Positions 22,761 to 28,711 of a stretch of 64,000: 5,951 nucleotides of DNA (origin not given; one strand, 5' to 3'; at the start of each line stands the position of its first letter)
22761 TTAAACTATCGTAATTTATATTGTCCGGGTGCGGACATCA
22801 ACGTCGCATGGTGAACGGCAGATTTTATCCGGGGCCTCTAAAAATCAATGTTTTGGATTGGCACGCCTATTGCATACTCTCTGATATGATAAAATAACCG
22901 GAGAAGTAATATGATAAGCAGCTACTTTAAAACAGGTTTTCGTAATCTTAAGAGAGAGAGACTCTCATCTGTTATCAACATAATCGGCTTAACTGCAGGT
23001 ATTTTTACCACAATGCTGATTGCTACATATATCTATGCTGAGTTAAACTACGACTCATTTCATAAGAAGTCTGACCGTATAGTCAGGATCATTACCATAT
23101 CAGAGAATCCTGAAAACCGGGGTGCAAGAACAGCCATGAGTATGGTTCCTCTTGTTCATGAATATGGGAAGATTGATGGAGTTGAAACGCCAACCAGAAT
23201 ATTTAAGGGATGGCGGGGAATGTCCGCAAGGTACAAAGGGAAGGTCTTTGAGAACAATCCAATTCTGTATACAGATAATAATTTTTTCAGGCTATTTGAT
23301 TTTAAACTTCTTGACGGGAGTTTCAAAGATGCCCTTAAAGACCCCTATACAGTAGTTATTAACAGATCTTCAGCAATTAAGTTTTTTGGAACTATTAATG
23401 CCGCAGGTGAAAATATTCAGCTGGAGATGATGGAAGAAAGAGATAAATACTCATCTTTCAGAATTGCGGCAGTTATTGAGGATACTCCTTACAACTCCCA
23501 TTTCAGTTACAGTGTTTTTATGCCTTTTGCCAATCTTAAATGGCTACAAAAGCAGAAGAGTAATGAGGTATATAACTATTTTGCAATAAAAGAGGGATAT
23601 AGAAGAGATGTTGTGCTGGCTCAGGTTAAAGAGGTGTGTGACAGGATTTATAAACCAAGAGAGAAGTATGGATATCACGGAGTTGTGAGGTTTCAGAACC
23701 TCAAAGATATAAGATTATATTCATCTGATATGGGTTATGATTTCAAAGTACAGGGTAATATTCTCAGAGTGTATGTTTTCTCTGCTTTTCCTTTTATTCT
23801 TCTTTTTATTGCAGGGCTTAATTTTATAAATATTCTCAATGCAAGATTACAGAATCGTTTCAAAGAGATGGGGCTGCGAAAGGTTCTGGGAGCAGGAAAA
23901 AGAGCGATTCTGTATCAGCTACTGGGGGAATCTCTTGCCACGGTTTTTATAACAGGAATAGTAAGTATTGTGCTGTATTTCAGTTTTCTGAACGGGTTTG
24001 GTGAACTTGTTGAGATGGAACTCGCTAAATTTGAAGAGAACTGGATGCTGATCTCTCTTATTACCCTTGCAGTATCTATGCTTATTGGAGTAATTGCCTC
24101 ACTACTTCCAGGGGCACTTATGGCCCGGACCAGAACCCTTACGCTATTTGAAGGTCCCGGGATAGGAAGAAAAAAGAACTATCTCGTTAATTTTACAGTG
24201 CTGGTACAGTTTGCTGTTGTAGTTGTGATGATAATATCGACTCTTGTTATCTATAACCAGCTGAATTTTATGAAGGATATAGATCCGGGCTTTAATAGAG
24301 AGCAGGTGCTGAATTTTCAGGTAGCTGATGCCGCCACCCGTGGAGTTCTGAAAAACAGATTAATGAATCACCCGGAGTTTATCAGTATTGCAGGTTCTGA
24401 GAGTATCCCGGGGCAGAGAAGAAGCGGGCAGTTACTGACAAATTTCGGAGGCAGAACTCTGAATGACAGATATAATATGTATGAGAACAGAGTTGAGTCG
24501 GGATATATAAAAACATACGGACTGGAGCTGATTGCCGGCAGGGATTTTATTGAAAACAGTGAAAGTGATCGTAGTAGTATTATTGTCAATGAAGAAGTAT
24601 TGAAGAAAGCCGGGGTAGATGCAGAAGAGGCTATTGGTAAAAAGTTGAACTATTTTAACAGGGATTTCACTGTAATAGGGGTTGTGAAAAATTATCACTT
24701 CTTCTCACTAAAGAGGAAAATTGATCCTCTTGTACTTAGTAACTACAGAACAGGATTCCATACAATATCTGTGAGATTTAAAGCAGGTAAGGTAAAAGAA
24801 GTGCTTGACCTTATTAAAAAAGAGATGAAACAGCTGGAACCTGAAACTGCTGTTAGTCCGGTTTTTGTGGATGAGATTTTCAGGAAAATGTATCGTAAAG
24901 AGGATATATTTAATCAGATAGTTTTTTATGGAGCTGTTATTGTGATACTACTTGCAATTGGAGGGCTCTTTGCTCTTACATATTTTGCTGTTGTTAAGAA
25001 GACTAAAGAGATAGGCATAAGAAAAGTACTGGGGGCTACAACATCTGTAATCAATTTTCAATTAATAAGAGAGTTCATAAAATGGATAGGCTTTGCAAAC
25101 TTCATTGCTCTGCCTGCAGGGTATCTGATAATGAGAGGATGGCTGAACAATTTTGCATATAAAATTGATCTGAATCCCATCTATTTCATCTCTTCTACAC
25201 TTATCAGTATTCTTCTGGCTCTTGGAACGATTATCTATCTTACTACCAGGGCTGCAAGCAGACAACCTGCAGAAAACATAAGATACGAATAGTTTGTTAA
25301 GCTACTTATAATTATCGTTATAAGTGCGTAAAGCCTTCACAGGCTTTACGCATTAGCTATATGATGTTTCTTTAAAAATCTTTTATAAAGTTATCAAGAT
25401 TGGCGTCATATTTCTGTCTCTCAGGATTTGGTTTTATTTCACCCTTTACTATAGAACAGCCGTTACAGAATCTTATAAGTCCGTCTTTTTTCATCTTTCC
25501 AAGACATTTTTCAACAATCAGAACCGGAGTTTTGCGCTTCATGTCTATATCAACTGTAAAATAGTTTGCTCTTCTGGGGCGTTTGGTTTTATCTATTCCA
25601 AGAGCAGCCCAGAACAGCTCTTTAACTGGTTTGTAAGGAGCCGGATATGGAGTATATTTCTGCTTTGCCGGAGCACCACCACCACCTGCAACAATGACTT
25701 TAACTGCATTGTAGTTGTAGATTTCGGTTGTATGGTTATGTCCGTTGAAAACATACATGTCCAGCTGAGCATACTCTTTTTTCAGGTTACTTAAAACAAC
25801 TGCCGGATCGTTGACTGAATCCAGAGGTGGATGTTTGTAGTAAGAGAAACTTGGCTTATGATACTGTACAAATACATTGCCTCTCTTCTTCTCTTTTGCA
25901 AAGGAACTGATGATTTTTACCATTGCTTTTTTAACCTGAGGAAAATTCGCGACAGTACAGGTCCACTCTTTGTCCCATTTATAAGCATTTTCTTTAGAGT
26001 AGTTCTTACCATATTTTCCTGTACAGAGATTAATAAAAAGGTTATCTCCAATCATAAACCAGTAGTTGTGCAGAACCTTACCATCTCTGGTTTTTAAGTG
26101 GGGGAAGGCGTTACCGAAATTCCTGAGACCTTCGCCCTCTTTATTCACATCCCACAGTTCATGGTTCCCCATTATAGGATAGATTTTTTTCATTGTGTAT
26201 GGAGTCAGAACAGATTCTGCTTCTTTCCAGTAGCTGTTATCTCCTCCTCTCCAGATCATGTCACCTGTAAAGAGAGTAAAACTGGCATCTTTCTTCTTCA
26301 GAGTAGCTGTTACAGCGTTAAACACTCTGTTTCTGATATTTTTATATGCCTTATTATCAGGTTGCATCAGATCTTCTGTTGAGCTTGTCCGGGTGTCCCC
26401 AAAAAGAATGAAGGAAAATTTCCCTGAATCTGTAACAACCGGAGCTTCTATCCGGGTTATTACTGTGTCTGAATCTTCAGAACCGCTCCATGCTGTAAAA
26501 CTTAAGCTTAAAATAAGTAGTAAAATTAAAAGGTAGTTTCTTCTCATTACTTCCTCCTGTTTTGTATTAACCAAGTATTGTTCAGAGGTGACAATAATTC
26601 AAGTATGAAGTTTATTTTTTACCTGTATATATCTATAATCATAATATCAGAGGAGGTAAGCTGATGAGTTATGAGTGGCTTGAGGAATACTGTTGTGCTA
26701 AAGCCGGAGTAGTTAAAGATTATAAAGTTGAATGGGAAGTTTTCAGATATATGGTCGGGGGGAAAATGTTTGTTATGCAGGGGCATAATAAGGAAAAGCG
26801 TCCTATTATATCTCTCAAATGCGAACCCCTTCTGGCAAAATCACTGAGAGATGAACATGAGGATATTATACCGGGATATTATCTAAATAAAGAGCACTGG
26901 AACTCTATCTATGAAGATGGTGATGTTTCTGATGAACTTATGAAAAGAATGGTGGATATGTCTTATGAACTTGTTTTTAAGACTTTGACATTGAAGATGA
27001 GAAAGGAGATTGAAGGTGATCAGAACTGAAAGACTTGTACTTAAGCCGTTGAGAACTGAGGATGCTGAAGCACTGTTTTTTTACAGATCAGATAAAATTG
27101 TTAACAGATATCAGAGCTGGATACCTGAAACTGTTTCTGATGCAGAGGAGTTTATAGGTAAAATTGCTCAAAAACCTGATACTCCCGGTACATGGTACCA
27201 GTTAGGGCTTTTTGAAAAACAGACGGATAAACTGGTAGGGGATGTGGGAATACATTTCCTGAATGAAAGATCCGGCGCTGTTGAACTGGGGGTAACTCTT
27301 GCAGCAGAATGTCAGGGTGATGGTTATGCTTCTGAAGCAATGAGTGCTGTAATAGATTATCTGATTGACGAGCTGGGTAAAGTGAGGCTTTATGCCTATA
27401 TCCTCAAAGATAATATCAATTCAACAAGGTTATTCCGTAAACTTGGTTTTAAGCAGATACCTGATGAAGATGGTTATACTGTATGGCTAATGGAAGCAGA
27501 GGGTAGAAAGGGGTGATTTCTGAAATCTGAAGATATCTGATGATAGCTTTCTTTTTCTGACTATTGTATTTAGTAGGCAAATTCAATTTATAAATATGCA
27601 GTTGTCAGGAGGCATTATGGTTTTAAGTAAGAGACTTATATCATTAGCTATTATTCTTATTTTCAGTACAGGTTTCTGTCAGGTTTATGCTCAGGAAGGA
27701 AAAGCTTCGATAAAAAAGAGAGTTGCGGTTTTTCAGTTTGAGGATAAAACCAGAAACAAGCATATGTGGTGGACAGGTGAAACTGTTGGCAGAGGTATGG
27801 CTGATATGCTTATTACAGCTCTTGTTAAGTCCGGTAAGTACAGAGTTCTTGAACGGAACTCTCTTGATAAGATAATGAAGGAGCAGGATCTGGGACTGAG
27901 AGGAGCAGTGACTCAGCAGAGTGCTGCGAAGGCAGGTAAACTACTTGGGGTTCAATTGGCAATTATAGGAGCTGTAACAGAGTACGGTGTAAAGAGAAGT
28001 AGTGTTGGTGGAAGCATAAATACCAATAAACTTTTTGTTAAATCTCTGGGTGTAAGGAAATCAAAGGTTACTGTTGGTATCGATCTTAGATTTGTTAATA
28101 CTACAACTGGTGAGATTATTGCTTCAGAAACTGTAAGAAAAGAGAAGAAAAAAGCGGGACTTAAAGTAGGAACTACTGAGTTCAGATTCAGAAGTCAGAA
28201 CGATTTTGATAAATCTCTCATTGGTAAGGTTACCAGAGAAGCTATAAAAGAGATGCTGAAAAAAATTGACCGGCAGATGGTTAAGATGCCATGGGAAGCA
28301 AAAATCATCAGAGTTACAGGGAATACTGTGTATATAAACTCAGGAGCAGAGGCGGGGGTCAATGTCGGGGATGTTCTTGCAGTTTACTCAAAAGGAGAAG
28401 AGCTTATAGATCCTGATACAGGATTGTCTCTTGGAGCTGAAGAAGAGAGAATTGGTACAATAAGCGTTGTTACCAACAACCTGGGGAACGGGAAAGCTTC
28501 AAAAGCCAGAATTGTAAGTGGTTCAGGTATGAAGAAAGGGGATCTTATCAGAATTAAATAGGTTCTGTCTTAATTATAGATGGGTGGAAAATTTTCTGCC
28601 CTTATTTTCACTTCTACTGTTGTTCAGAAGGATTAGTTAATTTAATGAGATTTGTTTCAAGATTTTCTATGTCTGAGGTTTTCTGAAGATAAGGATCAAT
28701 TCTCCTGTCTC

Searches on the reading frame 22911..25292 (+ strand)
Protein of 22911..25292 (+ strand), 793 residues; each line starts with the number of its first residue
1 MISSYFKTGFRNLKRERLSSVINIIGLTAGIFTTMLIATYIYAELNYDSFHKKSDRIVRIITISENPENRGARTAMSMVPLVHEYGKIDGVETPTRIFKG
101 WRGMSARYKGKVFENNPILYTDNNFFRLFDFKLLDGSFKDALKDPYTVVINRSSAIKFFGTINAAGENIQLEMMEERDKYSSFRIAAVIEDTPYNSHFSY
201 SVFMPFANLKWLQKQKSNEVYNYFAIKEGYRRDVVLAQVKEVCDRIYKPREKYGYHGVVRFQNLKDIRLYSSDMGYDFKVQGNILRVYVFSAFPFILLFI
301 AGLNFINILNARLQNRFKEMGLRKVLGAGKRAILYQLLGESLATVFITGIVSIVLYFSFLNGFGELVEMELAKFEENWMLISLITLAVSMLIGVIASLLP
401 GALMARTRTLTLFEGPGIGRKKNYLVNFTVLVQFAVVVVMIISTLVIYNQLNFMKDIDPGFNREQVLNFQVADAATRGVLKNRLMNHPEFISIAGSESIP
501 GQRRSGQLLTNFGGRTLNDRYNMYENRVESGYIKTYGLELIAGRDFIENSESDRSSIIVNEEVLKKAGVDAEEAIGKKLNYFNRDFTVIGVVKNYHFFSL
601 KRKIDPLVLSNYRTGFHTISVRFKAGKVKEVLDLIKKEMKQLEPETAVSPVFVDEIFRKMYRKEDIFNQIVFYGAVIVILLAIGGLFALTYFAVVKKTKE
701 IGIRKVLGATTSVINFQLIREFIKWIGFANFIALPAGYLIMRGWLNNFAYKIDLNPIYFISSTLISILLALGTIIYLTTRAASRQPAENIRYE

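Call 8: search_protein_families(library=pfam, proteins=[window:22911-25292:+], max_evalue=0.001)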
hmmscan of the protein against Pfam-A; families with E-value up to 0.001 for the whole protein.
window:22911-25292:+ (793 aa): 2 families
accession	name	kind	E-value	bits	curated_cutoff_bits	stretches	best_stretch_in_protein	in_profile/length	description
PF12704.14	MacB_PCD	-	4e-29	102.8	27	2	20-240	1-205/207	MacB-like periplasmic core domain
PF02687.27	FtsX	-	1.6e-18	67.3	25.5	2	292-404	2-111/120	FtsX-like permease C-terminal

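Call 50: search_protein_families(library=ncbifam, proteins=[window:22911-25292:+], max_evalue=0.00001)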
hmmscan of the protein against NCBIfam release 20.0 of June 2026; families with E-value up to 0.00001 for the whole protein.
window:22911-25292:+ (793 aa): 3 families
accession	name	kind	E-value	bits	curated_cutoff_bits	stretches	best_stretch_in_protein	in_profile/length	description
TIGR03434.1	ADOP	subfamily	1.8e-67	228.1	622.3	1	8-793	7-803/803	ADOP family duplicated permease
NF038008.1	ABC_perm_DarB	equivalog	8.4e-31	106.7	700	1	289-778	276-771/777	darobactin export ABC transporter permease subunit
NF007826.0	PRK10535.1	equivalog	2e-11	42.9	966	1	526-784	370-638/648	macrolide ABC transporter ATP-binding protein/permease MacB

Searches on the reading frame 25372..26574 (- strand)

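Call 8: search_protein_families(library=pfam, proteins=[window:25372-26574:-], max_evalue=0.001)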
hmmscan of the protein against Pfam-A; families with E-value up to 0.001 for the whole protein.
window:25372-26574:- (400 aa): 1 family
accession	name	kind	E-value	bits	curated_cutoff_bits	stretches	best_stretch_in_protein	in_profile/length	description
PF00149.33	Metallophos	-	9.6e-10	39.6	21.5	1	85-282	22-190/191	Calcineurin-like phosphoesterase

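Call 50: search_protein_families(library=ncbifam, proteins=[window:25372-26574:-], max_evalue=0.00001)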
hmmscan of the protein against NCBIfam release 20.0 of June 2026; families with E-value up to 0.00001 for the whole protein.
window:25372-26574:- (400 aa): 0 families

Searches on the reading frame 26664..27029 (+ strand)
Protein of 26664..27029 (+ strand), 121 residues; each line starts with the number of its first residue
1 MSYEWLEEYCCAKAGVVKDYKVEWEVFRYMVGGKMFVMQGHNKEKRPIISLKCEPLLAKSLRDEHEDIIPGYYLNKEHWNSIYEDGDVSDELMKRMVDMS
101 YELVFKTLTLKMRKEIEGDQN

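Call 16: search_protein_families(library=pfam, proteins=[window:26664-27029:+], max_evalue=0.001)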
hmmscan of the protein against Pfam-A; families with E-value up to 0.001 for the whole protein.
window:26664-27029:+ (121 aa): 1 family
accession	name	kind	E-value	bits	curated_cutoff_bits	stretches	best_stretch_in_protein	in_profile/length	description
PF04237.18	YjbR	-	4.2e-23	82.2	30.1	1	12-103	2-88/88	YjbR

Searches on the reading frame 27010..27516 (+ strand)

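Call 16: search_protein_families(library=pfam, proteins=[window:27010-27516:+], max_evalue=0.001)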
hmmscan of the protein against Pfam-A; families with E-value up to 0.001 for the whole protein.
window:27010-27516:+ (168 aa): 5 families
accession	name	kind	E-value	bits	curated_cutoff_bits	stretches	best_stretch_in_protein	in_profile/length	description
PF13302.13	Acetyltransf_3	-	2e-30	106.7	25.4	1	8-148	1-138/138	Acetyltransferase (GNAT) domain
PF00583.31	Acetyltransf_1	-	2.9e-11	44.1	20.7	1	58-147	31-116/116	Acetyltransferase (GNAT) family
PF13420.13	Acetyltransf_4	-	4.6e-10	40.2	24.3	1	12-152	2-139/155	Acetyltransferase (GNAT) domain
PF08445.16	FR47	-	1.8e-06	28.3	22.1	1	65-150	2-80/86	FR47-like protein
PF13508.13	Acetyltransf_7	-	0.00037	21.2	27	1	71-149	11-84/84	Acetyltransferase (GNAT) domain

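Call 50: search_protein_families(library=ncbifam, proteins=[window:27010-27516:+], max_evalue=0.00001)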
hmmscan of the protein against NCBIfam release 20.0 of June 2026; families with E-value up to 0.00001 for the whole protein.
window:27010-27516:+ (168 aa): 2 families
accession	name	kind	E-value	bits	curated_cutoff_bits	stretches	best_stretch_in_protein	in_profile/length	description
NF011709.0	PRK15130.1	equivalog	2.3e-06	27.5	218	1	73-148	67-141/186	spermidine N1-acetyltransferase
NF008072.0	PRK10809.1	equivalog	5.3e-06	26.3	190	1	59-149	72-163/194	ribosomal protein S5-alanine N-acetyltransferase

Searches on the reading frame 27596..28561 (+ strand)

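Call 16: search_protein_families(library=pfam, proteins=[window:27596-28561:+], max_evalue=0.001)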
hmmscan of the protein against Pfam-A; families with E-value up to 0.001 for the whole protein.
window:27596-28561:+ (321 aa): 3 families
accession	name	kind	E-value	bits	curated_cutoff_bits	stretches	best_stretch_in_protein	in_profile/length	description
PF03783.19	CsgG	-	3.8e-39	134.6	20.8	1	34-235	3-208/210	Curli production assembly/transport component CsgG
PF16538.11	FlgT_C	-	0.00031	21.6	27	1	242-273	1-31/77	Flagellar assembly protein T, C-terminal domain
PF13036.11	LpoB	-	0.00056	20.3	22.3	0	70-135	52-117/147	Peptidoglycan-synthase activator LpoB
